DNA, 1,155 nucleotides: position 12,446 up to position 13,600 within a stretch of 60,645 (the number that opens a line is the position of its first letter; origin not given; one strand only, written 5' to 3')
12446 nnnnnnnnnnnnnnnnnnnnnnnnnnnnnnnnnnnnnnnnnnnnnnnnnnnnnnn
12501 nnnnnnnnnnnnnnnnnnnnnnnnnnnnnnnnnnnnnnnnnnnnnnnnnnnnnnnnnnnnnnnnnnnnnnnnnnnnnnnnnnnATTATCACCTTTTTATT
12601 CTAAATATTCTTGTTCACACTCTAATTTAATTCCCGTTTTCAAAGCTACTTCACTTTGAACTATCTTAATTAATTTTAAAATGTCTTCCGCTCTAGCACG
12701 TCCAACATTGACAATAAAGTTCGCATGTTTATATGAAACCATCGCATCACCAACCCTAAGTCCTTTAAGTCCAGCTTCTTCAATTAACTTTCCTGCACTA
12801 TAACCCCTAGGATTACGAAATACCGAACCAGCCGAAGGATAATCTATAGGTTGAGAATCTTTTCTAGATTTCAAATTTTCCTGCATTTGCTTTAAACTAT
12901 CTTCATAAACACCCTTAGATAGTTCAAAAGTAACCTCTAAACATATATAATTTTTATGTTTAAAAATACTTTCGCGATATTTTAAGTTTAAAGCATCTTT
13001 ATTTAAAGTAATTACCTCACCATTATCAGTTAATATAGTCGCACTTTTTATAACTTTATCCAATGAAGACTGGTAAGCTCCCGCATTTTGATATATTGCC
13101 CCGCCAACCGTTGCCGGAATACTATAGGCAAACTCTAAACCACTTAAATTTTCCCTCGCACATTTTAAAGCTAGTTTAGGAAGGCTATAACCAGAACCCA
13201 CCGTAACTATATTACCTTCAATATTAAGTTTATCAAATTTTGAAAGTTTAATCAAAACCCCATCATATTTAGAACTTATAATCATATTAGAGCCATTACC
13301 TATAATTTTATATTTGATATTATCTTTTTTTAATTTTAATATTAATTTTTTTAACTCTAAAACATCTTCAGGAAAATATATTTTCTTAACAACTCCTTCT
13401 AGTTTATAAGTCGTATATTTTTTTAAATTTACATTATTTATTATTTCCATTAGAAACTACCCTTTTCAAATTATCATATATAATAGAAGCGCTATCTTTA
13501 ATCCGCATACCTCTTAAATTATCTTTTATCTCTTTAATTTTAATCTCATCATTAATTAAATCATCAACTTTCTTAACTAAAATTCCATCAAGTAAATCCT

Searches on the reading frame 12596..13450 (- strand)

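Call 75: search_protein_families(library=ncbifam, proteins=[window:12596-13450:-], max_evalue=1e-10)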
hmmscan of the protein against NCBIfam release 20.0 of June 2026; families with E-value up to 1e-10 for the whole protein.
window:12596-13450:- (284 aa): 7 families
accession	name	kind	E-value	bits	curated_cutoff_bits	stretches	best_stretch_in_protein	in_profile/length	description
NF010480.0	PRK13905.1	equivalog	1.2e-94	316.6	259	1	2-279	15-294/303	UDP-N-acetylmuramate dehydrogenase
TIGR00179.1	murB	equivalog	5.6e-73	245.7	144.5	1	9-283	1-289/290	UDP-N-acetylmuramate dehydrogenase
NF011245.0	PRK14651.1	equivalog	2.2e-50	171.4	224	1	4-276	4-264/273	UDP-N-acetylmuramate dehydrogenase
NF010479.0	PRK13904.1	equivalog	2.8e-50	171.2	273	1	41-279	28-254/258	UDP-N-acetylmuramate dehydrogenase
NF000755.0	PRK00046.1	equivalog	4.7e-40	137.3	277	2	2-181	3-190/343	UDP-N-acetylmuramate dehydrogenase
NF010478.0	PRK13903.1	equivalog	1.2e-34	119.7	231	1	3-180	15-196/362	UDP-N-acetylmuramate dehydrogenase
NF011242.0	PRK14648.1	equivalog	1.9e-29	102.9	426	2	170-279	226-337/354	UDP-N-acetylmuramate dehydrogenase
